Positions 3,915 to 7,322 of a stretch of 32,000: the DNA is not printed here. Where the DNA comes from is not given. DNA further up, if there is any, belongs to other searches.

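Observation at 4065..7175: Solo NACHT/STAND NTPase with pentapeptide-repeat sensor-like C-terminus and an unassigned ~290-aa N-terminal domain: candidate NLR-type conflict/defence gene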

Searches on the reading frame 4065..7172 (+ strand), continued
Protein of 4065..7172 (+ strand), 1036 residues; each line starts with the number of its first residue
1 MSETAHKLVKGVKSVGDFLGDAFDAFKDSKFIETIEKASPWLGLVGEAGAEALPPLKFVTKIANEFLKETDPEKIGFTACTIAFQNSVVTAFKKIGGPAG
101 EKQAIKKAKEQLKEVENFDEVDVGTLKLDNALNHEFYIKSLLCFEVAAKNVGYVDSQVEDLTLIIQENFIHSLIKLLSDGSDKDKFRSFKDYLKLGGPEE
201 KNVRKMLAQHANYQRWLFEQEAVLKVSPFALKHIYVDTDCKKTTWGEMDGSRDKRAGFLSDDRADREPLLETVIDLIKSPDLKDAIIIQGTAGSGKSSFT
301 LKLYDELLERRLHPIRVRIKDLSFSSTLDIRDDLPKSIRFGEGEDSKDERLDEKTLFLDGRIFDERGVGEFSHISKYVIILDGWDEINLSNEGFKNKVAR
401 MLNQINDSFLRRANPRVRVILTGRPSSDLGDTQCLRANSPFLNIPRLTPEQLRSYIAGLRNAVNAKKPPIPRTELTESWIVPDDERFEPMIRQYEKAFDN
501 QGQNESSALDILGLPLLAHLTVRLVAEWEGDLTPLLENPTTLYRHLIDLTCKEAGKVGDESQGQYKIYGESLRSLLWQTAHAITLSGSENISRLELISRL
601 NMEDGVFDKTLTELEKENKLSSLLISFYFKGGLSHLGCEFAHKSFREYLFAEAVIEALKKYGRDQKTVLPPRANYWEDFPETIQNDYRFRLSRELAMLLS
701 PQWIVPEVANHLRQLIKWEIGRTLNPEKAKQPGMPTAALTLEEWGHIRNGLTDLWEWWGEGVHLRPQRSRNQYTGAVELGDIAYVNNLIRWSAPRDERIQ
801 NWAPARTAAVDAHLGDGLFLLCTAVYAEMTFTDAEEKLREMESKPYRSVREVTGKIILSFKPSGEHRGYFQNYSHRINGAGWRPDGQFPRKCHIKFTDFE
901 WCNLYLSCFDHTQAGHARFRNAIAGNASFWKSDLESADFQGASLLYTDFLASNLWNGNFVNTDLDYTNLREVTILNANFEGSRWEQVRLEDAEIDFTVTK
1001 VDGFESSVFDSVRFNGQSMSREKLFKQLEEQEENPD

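Call 8: search_protein_families(library=pfam, proteins=[P0021, P0035, P0031, P0098, P0002, P0005], max_evalue=0.01)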
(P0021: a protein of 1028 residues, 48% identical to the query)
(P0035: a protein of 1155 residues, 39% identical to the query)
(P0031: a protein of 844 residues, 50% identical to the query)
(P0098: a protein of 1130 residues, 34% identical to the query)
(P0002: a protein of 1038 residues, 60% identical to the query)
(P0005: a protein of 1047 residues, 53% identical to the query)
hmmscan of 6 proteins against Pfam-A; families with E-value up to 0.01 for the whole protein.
P0021 (1028 aa): 9 families
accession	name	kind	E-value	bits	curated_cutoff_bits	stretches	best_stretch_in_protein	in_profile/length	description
PF21941.2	SMEK_N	-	1.9e-34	119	27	1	23-162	2-139/140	SMEK domain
PF00805.28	Pentapeptide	-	1e-25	89.4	20.2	3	907-945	1-39/40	Pentapeptide repeats (8 copies)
PF13599.13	Pentapeptide_4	-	1.7e-12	47.7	38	2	878-948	2-72/78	Pentapeptide repeat region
PF13576.12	Pentapeptide_3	-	1.4e-09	38.4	27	2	910-952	2-47/48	Pentapeptide repeats (9 copies)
PF05729.18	NACHT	-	1.3e-05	25.5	26.7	1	275-441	3-163/167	NACHT domain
PF24883.2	NPHP3_N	-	0.00063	20.4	24.8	0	339-406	107-164/164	Nephrocystin 3, N-terminal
PF13401.12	AAA_22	-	0.00076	20.2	27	1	272-409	5-126/130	AAA domain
PF25296.1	Decapeptide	-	0.0036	17.6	45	0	914-969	7-62/74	Decapeptide repeat region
PF20720.3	nSTAND3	-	0.0082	16.3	27.2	0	270-306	15-51/155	Novel STAND NTPase 3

P0035 (1155 aa): 6 families
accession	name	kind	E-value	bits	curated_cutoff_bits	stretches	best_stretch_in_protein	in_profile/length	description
PF00805.28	Pentapeptide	-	2.3e-20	72.2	20.2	3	1067-1100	1-34/40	Pentapeptide repeats (8 copies)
PF13599.13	Pentapeptide_4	-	3.8e-12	46.5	38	1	1035-1101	4-70/78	Pentapeptide repeat region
PF22735.1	NNH3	-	6.6e-08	33.2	27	1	45-248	10-213/213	NACHT N-terminal Helical domain 3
PF05729.18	NACHT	-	6e-06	26.6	26.7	1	312-486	2-162/167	NACHT domain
PF13576.12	Pentapeptide_3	-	0.00015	22.4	27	0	1045-1092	2-47/48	Pentapeptide repeats (9 copies)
PF25296.1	Decapeptide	-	0.0092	16.3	45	0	1036-1098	9-71/74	Decapeptide repeat region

P0031 (844 aa): 8 families
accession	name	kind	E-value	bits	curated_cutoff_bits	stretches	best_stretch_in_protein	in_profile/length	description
PF00805.28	Pentapeptide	-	1.2e-39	133.9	20.2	5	686-723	1-38/40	Pentapeptide repeats (8 copies)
PF13599.13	Pentapeptide_4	-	3.5e-15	56.3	38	2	677-742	12-77/78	Pentapeptide repeat region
PF13576.12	Pentapeptide_3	-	1.1e-08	35.6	27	0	643-681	6-47/48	Pentapeptide repeats (9 copies)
PF25296.1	Decapeptide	-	5.3e-07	29.9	45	1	705-757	14-66/74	Decapeptide repeat region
PF05729.18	NACHT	-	4.9e-06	26.9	26.7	0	95-179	81-163/167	NACHT domain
PF24883.2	NPHP3_N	-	0.00015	22.5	24.8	0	75-144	105-164/164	Nephrocystin 3, N-terminal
PF13401.12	AAA_22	-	0.00098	19.9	27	1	10-147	5-126/130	AAA domain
PF20720.3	nSTAND3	-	0.0022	18.2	27.2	1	10-44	17-51/155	Novel STAND NTPase 3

P0098 (1130 aa): 4 families
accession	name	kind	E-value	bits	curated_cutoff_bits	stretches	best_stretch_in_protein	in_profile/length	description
PF00805.28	Pentapeptide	-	5.3e-30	103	20.2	4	1033-1072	1-40/40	Pentapeptide repeats (8 copies)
PF13599.13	Pentapeptide_4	-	5.9e-07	29.9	38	1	973-1040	6-73/78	Pentapeptide repeat region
PF05729.18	NACHT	-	1.4e-06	28.6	26.7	1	313-486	2-162/167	NACHT domain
PF13401.12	AAA_22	-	0.0019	19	27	1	313-455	7-126/130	AAA domain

P0002 (1038 aa): 4 families
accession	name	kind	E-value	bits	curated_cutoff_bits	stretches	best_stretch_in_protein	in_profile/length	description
PF00805.28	Pentapeptide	-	2.5e-12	46.5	20.2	2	899-937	2-40/40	Pentapeptide repeats (8 copies)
PF13599.13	Pentapeptide_4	-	6.5e-10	39.4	38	1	895-945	23-73/78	Pentapeptide repeat region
PF05729.18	NACHT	-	3e-05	24.3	26.7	0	378-458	82-160/167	NACHT domain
PF13576.12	Pentapeptide_3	-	0.00026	21.6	27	0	910-933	23-47/48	Pentapeptide repeats (9 copies)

P0005 (1047 aa): 6 families
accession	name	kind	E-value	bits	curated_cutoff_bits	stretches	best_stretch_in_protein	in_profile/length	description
PF00805.28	Pentapeptide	-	9e-21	73.5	20.2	3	961-996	3-38/40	Pentapeptide repeats (8 copies)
PF13576.12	Pentapeptide_3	-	9.2e-08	32.6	27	0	907-939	2-36/48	Pentapeptide repeats (9 copies)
PF13599.13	Pentapeptide_4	-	1.6e-07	31.7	38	1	943-1001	15-73/78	Pentapeptide repeat region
PF05729.18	NACHT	-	6.7e-06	26.5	26.7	1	378-459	83-162/167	NACHT domain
PF24883.2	NPHP3_N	-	0.0012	19.5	24.8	0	374-425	122-164/164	Nephrocystin 3, N-terminal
PF13191.12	AAA_16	-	0.0026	18.7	32.6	0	268-325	4-63/167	AAA ATPase domain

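Call 9: find_encoding_contigs(protein=P0001, flank=10000, max_places=3)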
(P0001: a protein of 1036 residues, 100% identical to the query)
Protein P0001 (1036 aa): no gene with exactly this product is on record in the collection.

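Call 18: search_protein_families(library=pfam, alignment_id=A1, max_evalue=0.01)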
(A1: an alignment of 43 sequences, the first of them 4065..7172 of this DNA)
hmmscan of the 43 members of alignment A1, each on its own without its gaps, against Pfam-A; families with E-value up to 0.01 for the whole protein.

A. member 1, window:4065-7172:+ (1036 aa): 7 families
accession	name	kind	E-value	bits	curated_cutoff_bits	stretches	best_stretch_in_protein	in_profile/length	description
PF13599.13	Pentapeptide_4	-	3.8e-09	36.9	38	1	891-949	20-78/78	Pentapeptide repeat region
PF00805.28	Pentapeptide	-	3.3e-08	33.4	20.2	1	917-944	6-33/40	Pentapeptide repeats (8 copies)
PF13576.12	Pentapeptide_3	-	1.6e-06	28.6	27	0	959-995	1-39/48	Pentapeptide repeats (9 copies)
PF05729.18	NACHT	-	5.4e-05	23.5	26.7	1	285-456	2-160/167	NACHT domain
PF24883.2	NPHP3_N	-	0.0012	19.5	24.8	0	372-424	121-164/164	Nephrocystin 3, N-terminal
PF07693.20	KAP_NTPase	-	0.0023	17.7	20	1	267-339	2-76/293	KAP family P-loop domain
PF13401.12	AAA_22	-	0.0046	17.7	27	0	284-426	6-125/130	AAA domain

B. families by the number of members that match (of 43 scanned): 20 families
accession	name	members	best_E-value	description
PF05729.18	NACHT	42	1.3e-07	NACHT domain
PF00805.28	Pentapeptide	41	2.4e-42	Pentapeptide repeats (8 copies)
PF13599.13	Pentapeptide_4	38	1.2e-16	Pentapeptide repeat region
PF13576.12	Pentapeptide_3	34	5.6e-16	Pentapeptide repeats (9 copies)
PF13191.12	AAA_16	25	4.3e-06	AAA ATPase domain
PF24883.2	NPHP3_N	14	0.00014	Nephrocystin 3, N-terminal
PF22735.1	NNH3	13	4.6e-08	NACHT N-terminal Helical domain 3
PF13401.12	AAA_22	11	3.7e-05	AAA domain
PF20703.3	nSTAND1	5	0.00065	Novel STAND NTPase 1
PF20720.3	nSTAND3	5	0.0016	Novel STAND NTPase 3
PF25296.1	Decapeptide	4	4.6e-05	Decapeptide repeat region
PF01443.25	Viral_helicase1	2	0.0043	Viral superfamily 1 RNA helicase core domain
PF25201.1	nSTAND6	1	0.00035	Novel STAND NTPase 6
PF07693.20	KAP_NTPase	1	0.0023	KAP family P-loop domain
PF05673.19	DUF815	1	0.0035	Protein of unknown function (DUF815)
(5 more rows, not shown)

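Call 22: search_solved_structures(query=A1, max_evalue=0.01)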
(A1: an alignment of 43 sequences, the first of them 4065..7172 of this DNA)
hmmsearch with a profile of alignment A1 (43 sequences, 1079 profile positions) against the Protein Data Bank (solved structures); distinct sequences matched with E-value up to 0.01: 31.
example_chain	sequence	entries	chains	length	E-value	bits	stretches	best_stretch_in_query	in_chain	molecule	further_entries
4yfo_A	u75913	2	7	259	3.5e-42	147.7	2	923-1037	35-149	beta1_ex1 | 6beta1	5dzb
4yei_A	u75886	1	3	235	3.6e-36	127.8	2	923-1044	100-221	beta1mut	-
4yc5_A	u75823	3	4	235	3.8e-33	117.8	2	923-1044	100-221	beta1 | beta1 protein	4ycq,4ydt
5dn0_A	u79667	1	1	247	1.1e-31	112.9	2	942-1035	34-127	beta1 t1555 loop variant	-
5dns_A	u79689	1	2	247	1.2e-31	112.8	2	941-1036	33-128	t1428 beta1 loop design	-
5dqa_A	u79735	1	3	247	2e-31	112.1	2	941-1035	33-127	t3284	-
3du1_X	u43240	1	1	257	2.2e-31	112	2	922-1044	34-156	All3740 protein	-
2j8k_A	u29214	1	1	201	2.4e-31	111.8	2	929-1027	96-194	NP275-NP276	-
5di5_A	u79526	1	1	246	5.2e-31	110.7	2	942-1035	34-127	beta1 t801 loop variant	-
5dra_A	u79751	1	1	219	3.2e-28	101.5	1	921-1061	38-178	3beta1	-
9ngw_A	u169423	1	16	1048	7.6e-22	80.4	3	925-1064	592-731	IcmE (DotG)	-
7muc_AG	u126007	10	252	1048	7.6e-22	80.3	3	925-1064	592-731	IcmE protein | IcmE (DotG)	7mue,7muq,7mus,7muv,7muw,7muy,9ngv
6omx_A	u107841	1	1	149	6.2e-16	60.8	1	917-1028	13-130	Alr5209 protein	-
2o6w_A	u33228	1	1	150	4.1e-15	58.1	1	938-1023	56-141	Repeat Five Residue (Rfr) protein or pentapeptide repeat protein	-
2j8i_A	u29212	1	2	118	4.1e-14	54.7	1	920-1020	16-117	NP275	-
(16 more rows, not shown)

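Call 23: find_related_loci(query=A1, collection=genome_contigs, flank=10000)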
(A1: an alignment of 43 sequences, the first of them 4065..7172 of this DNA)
Query A1 (1036 aa) in genome_contigs; peptide patterns used: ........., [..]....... (x = any residue, [..] = any of these).
178 stretches matched a pattern; 114 encode a relative of the query (tblastn E <= 1e-3); the best 80 are kept; 79 distinct loci.
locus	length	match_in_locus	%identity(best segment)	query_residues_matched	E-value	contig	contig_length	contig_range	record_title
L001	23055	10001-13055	52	1-1030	0e+0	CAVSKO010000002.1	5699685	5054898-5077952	MAG: Blastocatellia bacterium isolate MFD09212.bin.1.217 genome assembly, contig: contig_268, whole genome shotgun seque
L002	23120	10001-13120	53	1-1033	0e+0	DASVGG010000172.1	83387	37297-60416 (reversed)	MAG TPA_asm: Pyrinomonadaceae bacterium isolate SMAG_U2109 k141_140742, whole genome shotgun sequence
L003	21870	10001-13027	48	5-1033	0e+0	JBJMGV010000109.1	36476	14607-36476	MAG: Blastocatellia bacterium isolate H3_16_all_fractions_metab_conc_90_60_0 k255_7247709, whole genome shotgun sequence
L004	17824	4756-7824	37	7-997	0e+0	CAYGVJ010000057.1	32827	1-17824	MAG TPA_asm: uncultured Solibacteraceae bacterium isolate ERP119294_co1_477 genome assembly, contig: NODE_1473_length_32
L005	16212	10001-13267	37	7-1012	0e+0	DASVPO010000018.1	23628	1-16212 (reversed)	MAG TPA_asm: Pyrinomonadaceae bacterium isolate SMAG_U3181 k141_214717, whole genome shotgun sequence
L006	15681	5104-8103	38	7-994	0e+0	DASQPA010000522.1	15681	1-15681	MAG TPA_asm: Thermoanaerobaculia bacterium isolate SMAG_U10817 k141_1057455, whole genome shotgun sequence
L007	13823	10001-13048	37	7-994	0e+0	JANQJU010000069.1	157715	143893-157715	MAG: SAR324 cluster bacterium isolate PL25a_bin.125 k99_3501502, whole genome shotgun sequence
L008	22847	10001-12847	38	12-969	0e+0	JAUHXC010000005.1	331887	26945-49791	MAG: bacterium isolate 2_bin.46 NODE_50_length_331887_cov_7.980890, whole genome shotgun sequence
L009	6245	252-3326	36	3-1000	0e+0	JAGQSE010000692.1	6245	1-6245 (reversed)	MAG: Acidobacteria bacterium isolate HKST-UBA06 2011-04-20_1_(paired)_contig_554300, whole genome shotgun sequence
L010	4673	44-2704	40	83-976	0e+0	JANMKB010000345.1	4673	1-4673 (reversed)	MAG: Blastocatellia bacterium isolate OTE_64_metabat_263 OTE_64_k141_4236861, whole genome shotgun sequence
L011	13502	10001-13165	38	5-982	0e+0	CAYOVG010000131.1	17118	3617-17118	MAG TPA_asm: uncultured Syntrophobacteraceae bacterium isolate binchicken_co168_41 genome assembly, contig: NODE_5886_le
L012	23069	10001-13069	36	7-994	6e-176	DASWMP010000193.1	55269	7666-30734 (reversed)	MAG TPA_asm: Thermoanaerobaculia bacterium isolate SMAG_U3390 k141_474652, whole genome shotgun sequence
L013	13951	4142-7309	35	3-989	8e-176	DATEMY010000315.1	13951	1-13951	MAG TPA_asm: Blastocatellia bacterium isolate SMAG_U8955 k141_487940, whole genome shotgun sequence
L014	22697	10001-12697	38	12-906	5e-173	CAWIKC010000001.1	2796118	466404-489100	MAG: Bryobacterales bacterium isolate MFD09286.bin.1.102 genome assembly, contig: contig_16879, whole genome shotgun seq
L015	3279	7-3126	36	12-995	0e+0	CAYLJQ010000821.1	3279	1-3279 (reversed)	MAG TPA_asm: uncultured Heliomicrobium sp. isolate binchicken_co328_55 genome assembly, contig: NODE_30904_length_3279_c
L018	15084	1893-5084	34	8-1036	3e-169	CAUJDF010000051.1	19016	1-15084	MAG: Myxococcota bacterium isolate KLAP118 genome assembly, contig: KLAP118_99043, whole genome shotgun sequence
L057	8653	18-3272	32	31-1024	1e-147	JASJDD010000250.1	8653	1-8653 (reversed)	MAG: Crocosphaera sp. isolate MO_167.B6 MO_167.c_8317, whole genome shotgun sequence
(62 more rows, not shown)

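Call 39: search_protein_families(library=pfam, alignment_id=A4, max_evalue=0.00001)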
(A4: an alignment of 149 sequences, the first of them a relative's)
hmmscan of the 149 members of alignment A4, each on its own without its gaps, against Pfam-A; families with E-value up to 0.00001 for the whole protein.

A. member 1, L001:5772-6323:- (183 aa): 0 families

B. families by the number of members that match (of 149 scanned): 169 families (the first 25 are shown)
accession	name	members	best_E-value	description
PF13414.12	TPR_11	5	1.9e-10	TPR repeat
PF00805.28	Pentapeptide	4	8.8e-41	Pentapeptide repeats (8 copies)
PF13599.13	Pentapeptide_4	4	3e-08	Pentapeptide repeat region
PF13576.12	Pentapeptide_3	4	4.6e-07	Pentapeptide repeats (9 copies)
PF01242.24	PTPS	3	3.8e-67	6-pyruvoyl tetrahydropterin synthase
PF00072.30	Response_reg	3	6.9e-64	Response regulator receiver domain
PF14159.11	CAAD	3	1.4e-34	CAAD domains of cyanobacterial aminoacyl-tRNA synthetase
PF00515.34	TPR_1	3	2.9e-11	Tetratricopeptide repeat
PF00501.34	AMP-binding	2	6.8e-88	AMP-binding enzyme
PF03600.22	CitMHS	2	7.9e-85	Citrate transporter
PF07992.20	Pyr_redox_2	2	7.7e-63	Pyridine nucleotide-disulphide oxidoreductase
PF07638.17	Sigma70_ECF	2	5.2e-48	ECF sigma factor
PF03446.21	NAD_binding_2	2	1.9e-37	NAD binding domain of 6-phosphogluconate dehydrogenase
PF02518.31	HATPase_c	2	1.5e-29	Histidine kinase-, DNA gyrase B-, and HSP90-like ATPase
PF10990.13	DUF2809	2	2.1e-26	Protein of unknown function (DUF2809)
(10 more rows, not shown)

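Call 40: search_protein_families(library=padloc, alignment_id=A4, max_evalue=0.00001)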
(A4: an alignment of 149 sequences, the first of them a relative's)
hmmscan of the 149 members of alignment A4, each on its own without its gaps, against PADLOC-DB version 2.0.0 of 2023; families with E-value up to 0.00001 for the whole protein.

A. member 1, L001:5772-6323:- (183 aa): 0 families

B. families by the number of members that match (of 149 scanned): 67 families (the first 25 are shown)
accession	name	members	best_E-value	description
PDLC04055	PD-T4-6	2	2.7e-25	-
PDLC00405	SduA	2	1.9e-13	DUF4263 domain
PDLC04725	PDC-M60B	2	5.1e-06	-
PDLC04790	PDC-S01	1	3.9e-168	-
PDLC04045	PD-T4-6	1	2.8e-99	-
PDLC04044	PD-T4-6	1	3e-82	-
PDLC04639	PDC-M41B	1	1.2e-77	-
PDLC04569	PDC-M30B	1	6.3e-76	-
PDLC04062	PD-T4-6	1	4.3e-73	-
PDLC04051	PD-T4-6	1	1.2e-57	-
PDLC04042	PD-T4-6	1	1.9e-50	-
PDLC00758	Effector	1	1.4e-48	Phospholipase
PDLC04053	PD-T4-6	1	5.2e-48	-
PDLC04789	PDC-S01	1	3.3e-46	-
PDLC04138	mad6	1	3.8e-44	mads_6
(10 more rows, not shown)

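Call 45: list_cluster_members(proteins=[P0001])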
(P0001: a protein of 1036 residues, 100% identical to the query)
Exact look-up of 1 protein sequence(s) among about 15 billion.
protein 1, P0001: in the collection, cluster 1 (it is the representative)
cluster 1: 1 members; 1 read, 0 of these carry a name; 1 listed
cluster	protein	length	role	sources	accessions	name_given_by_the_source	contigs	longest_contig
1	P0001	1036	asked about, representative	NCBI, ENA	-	-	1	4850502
